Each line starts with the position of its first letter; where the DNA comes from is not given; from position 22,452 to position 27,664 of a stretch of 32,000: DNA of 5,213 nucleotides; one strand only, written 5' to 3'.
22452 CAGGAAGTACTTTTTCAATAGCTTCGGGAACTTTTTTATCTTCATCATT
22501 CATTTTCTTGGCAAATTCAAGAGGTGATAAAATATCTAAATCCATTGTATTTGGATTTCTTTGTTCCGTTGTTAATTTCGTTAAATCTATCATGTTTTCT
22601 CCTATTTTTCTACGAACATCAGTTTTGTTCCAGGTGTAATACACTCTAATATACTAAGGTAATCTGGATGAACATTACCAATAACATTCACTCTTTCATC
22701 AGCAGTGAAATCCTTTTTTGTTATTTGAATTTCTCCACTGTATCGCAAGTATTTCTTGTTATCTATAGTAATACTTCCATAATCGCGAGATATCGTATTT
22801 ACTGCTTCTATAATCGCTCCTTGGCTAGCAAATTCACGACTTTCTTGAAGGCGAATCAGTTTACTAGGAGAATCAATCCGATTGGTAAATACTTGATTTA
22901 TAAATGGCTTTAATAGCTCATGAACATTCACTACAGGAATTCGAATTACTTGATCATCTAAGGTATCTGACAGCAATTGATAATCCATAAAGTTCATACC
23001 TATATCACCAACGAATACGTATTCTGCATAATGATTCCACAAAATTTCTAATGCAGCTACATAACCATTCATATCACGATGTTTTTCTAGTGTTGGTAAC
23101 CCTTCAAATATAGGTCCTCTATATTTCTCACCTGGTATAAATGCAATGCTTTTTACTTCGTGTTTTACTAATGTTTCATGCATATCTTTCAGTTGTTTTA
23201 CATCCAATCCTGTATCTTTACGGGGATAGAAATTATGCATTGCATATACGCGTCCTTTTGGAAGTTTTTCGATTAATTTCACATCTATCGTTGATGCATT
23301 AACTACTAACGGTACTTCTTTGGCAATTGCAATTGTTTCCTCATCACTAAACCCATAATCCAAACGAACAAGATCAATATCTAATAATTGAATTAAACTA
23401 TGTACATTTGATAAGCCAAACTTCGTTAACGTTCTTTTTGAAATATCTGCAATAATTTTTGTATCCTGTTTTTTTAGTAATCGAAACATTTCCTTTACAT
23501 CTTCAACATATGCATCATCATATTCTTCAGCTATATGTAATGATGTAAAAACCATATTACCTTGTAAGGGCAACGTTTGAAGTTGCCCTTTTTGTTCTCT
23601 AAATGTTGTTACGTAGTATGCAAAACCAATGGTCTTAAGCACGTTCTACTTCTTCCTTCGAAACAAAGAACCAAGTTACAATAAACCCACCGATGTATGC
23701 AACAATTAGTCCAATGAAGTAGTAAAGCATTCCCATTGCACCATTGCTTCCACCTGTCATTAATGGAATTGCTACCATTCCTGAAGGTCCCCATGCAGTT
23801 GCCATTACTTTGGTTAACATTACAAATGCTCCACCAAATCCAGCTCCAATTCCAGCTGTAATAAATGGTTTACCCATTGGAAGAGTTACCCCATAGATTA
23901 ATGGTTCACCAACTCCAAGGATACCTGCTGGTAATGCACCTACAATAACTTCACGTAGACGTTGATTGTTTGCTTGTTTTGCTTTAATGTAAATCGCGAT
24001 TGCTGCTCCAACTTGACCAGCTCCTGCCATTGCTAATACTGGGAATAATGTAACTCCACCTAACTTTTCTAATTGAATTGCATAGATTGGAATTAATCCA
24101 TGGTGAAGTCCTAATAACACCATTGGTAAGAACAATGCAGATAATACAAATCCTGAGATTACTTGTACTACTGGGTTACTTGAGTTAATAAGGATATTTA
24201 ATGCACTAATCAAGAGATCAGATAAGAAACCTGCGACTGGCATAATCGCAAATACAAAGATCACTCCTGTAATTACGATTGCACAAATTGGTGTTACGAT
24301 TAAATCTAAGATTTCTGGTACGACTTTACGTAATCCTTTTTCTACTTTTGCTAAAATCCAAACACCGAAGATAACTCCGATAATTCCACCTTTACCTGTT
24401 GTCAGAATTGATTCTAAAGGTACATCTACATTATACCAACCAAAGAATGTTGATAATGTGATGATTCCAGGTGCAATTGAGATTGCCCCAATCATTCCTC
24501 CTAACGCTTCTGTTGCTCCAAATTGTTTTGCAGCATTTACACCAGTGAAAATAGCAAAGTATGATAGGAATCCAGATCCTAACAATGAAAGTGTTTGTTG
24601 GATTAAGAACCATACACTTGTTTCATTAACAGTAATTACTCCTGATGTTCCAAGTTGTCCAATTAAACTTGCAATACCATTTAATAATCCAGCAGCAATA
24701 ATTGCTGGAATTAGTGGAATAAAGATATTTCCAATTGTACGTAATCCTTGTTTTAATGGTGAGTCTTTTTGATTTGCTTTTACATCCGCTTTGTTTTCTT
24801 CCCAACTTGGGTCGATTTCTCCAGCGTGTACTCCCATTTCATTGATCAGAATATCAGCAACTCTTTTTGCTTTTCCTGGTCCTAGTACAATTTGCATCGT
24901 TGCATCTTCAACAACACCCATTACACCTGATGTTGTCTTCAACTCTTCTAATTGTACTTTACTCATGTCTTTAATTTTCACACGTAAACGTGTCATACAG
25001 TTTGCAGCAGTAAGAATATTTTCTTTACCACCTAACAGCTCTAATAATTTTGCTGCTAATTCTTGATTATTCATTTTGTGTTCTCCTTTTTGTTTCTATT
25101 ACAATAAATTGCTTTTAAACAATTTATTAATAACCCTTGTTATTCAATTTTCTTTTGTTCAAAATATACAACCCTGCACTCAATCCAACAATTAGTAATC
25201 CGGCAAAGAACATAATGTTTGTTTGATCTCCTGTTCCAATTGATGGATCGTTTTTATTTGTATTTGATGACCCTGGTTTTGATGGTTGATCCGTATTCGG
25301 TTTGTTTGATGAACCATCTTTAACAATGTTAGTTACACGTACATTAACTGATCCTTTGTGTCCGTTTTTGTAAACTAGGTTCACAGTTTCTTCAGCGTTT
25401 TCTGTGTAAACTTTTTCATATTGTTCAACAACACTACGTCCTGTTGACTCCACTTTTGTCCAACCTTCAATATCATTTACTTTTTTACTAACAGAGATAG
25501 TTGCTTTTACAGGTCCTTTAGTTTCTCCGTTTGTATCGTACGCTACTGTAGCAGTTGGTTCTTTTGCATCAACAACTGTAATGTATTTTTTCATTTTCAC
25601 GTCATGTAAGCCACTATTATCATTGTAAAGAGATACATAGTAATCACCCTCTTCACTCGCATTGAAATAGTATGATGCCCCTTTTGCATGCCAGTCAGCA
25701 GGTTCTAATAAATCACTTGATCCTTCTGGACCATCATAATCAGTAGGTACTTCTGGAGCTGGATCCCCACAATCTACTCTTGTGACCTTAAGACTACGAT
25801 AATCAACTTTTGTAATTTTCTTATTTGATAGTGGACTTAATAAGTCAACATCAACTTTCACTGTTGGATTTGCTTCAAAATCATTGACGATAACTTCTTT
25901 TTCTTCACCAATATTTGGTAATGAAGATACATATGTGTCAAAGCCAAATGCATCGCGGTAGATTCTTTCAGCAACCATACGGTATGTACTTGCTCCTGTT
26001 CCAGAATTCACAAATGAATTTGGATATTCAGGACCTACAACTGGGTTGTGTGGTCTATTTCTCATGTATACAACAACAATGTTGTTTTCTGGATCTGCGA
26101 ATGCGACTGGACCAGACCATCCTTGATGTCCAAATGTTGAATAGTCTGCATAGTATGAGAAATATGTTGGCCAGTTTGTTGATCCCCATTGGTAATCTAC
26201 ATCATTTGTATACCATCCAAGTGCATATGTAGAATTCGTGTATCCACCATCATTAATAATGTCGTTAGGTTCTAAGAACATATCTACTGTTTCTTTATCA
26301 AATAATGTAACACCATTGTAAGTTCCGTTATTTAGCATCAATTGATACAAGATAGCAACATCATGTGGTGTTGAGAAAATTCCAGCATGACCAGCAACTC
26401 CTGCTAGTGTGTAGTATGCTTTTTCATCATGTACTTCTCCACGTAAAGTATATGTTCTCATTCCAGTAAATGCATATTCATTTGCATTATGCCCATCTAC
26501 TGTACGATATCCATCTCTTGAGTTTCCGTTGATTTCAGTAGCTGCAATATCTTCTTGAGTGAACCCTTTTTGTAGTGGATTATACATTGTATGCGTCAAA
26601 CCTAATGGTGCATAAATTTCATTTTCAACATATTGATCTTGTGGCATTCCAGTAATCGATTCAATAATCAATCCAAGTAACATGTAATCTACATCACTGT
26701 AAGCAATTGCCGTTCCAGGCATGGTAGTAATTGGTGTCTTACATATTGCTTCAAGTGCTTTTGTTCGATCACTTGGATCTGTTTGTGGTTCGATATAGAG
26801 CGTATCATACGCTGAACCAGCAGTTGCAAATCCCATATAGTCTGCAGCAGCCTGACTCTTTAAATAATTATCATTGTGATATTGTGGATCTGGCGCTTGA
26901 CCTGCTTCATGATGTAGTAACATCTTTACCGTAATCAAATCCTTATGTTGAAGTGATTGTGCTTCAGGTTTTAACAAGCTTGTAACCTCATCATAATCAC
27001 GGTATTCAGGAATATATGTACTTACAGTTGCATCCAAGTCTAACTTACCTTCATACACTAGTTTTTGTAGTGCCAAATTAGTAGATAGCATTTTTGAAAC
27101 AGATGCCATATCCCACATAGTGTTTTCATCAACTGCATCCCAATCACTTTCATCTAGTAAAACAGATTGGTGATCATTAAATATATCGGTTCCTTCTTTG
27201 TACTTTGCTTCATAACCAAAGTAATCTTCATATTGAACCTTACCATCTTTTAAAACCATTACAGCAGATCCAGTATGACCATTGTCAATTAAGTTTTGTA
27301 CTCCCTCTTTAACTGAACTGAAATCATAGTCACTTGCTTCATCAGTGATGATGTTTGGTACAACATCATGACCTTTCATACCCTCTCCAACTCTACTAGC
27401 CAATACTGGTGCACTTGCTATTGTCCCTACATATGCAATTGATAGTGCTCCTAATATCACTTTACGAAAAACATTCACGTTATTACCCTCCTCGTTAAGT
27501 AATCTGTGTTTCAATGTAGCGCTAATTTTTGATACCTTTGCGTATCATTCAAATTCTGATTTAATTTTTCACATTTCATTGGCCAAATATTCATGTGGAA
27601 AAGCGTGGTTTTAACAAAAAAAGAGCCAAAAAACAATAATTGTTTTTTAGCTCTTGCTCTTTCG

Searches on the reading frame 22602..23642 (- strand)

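Call 3: search_protein_families(library=pfam, proteins=[window:22602-23642:-])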
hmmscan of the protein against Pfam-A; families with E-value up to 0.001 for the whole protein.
window:22602-23642:- (346 aa): 2 families
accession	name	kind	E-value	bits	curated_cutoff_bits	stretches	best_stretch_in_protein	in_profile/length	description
PF19200.6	MupG_N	-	4.4e-46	157.8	24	1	6-217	2-228/237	6-phospho-N-acetylmuramidase, N-terminal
PF05913.16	MupG_C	-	3.1e-28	98.7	24.4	1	239-343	10-115/116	6-phospho-N-acetylmuramidase, C-terminal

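Call 4: search_protein_families(library=ncbifam, proteins=[window:22602-23642:-])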
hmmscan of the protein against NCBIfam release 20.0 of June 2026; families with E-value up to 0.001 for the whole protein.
window:22602-23642:- (346 aa): 0 families

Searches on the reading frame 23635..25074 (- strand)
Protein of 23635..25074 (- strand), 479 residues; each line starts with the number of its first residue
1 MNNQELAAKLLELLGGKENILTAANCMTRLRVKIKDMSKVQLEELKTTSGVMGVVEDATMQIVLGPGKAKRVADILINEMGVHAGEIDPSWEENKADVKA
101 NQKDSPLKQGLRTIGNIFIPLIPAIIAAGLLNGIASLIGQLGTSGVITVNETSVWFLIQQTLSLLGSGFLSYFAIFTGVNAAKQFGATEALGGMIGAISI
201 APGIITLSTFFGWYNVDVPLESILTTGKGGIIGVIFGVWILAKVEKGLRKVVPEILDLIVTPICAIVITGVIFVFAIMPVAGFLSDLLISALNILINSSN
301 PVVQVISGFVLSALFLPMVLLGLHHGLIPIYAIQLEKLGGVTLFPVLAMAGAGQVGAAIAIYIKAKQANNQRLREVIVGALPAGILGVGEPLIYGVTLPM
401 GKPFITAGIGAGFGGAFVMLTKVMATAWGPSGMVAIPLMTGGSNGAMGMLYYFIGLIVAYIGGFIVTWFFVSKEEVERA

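Call 3: search_protein_families(library=pfam, proteins=[window:23635-25074:-])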
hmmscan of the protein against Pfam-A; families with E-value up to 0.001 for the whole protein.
window:23635-25074:- (479 aa): 2 families
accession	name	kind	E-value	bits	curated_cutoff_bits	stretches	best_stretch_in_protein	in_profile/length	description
PF02378.23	PTS_EIIC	-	4.5e-27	95.4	30.7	1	115-409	1-317/319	Phosphotransferase system, EIIC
PF00367.25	PTS_EIIB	-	2.6e-14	52.8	27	1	9-40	2-33/34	phosphotransferase system, EIIB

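Call 4: search_protein_families(library=ncbifam, proteins=[window:23635-25074:-])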
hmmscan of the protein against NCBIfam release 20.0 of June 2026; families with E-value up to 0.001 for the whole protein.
window:23635-25074:- (479 aa): 18 families
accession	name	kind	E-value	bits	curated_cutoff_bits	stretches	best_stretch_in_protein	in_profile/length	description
NF007152.0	PRK09586.1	equivalog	3.8e-100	336.3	516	1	3-474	6-473/477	PTS N-acetylmuramic acid transporter subunit IIBC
TIGR01996.1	PTS-II-BC-sucr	equivalog_domain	4.6e-88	295.9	559.3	1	2-470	1-461/461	sucrose-specific PTS transporter subunit IIBC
TIGR01995.1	PTS-II-ABC-beta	subfamily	1e-74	252.2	614.7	1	4-476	2-453/618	beta-glucoside-specific PTS transporter subunit IIABC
TIGR01992.1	PTS-IIBC-Tre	equivalog_domain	2.7e-60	204.6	591.95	1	6-470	3-461/463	PTS system trehalose-specific EIIBC component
NF007335.0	PRK09824.1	equivalog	4.4e-52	177.5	894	1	1-472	1-453/627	PTS beta-glucoside transporter subunit IIABC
NF008236.0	PRK11007.1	equivalog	5e-48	163.8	409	1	4-439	7-434/473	PTS trehalose transporter subunit IIBC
TIGR00852.1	pts-Glc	subfamily_domain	8e-28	97.6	291.1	1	169-452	4-284/290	maltose/glucose-specific PTS transporter subunit IIC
NF007311.0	PRK09796.1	equivalog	1.6e-26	92.9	722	1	3-469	5-453/485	PTS cellobiose/arbutin/salicin transporter subunit IIBC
TIGR01998.1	PTS-II-BC-nag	equivalog_domain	5.1e-12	45.3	553.2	1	3-74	401-472/475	N-acetylglucosamine-specific PTS transporter subunit IIBC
NF007509.0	PRK10110.1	subfamily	2.9e-11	42.4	665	1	8-75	453-520/530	PTS maltose transporter subunit IICB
TIGR02003.1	PTS-II-BC-unk1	hypoth_equivalog_domain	1.7e-10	40.1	649.85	1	4-69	469-535/547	PTS transporter subunit IIBC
TIGR02005.1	PTS-IIBC-alpha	subfamily_domain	5.5e-10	38.1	607.3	1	4-65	448-510/524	alpha-glucoside-specific PTS transporter subunit IIBC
NF008301.0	PRK11089.1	equivalog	6.3e-10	38.3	647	1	2-66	397-461/477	PTS glucose transporter subunit IIBC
TIGR02004.1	PTS-IIBC-malX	hypoth_equivalog_domain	1e-09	37.5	632.2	1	7-66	444-504/517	maltose/glucose-specific PTS transporter subunit IIBC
TIGR00826.1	EIIB_glc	domain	1.3e-09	38.3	45.75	1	4-56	27-78/88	glucose PTS transporter subunit EIIB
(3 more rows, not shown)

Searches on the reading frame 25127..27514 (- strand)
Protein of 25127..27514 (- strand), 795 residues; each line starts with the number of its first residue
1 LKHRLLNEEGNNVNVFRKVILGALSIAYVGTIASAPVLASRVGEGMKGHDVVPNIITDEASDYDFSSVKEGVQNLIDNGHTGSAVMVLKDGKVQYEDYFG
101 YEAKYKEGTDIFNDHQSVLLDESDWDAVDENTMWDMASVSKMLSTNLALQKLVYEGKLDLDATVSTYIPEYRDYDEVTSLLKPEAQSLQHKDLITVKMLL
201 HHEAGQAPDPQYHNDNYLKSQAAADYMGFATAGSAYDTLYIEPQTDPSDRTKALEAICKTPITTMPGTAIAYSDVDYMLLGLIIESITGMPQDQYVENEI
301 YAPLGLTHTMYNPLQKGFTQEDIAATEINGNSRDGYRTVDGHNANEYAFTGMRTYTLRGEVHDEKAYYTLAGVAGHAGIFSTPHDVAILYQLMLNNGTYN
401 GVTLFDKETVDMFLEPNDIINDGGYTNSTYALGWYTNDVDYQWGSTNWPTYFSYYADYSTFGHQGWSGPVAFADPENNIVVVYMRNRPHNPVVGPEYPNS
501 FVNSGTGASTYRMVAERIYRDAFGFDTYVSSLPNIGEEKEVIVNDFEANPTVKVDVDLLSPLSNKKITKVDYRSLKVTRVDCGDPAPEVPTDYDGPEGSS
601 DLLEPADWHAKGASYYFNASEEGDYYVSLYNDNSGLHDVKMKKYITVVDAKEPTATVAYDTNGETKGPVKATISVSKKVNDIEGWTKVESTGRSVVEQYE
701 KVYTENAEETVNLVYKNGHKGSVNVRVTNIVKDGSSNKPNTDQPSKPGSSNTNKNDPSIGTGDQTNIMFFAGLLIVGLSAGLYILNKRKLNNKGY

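Call 9: search_protein_families(library=pfam, proteins=[window:25127-27514:-])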
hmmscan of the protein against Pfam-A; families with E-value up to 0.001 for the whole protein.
window:25127-27514:- (795 aa): 1 family
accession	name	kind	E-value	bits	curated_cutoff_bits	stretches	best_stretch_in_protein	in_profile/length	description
PF00144.29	Beta-lactamase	-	1.4e-48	166.2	27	1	77-491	11-314/329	Beta-lactamase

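Call 45: search_protein_families(library=ncbifam, proteins=[window:25127-27514:-], max_evalue=0.00001)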
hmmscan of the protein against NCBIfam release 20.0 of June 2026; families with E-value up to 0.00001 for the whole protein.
window:25127-27514:- (795 aa): 7 families
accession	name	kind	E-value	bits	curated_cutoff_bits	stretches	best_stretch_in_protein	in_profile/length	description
NF002968.0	PRK03642.1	equivalog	3.1e-108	362.4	385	1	67-520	42-429/432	penicillin binding protein PBP4B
NF052559.1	MthAcHydAcmB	equivalog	8.6e-14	51.1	550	1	126-315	52-217/391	methyl acetate hydrolase AcmB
NF007943.0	PRK10662.1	equivalog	6.4e-09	34.9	266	0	256-315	169-228/380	D-alanyl-D-alanine-carboxypeptidase/endopeptidase AmpH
NF033085.1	bla_class_C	equivalog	5.9e-08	31.9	415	0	121-173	43-94/356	class C beta-lactamase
NF033698.1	blaCSA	exception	8.1e-07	28.3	884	0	126-179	66-120/375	CSA family class C beta-lactamase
NF033700.1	blaCMA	exception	2.3e-06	26.9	887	0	126-179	66-120/375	CMA family class C beta-lactamase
NF000397.2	blaACC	exception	6.6e-06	25.4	850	0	126-177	74-126/385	ACC family cephalosporin-hydrolyzing class C beta-lactamase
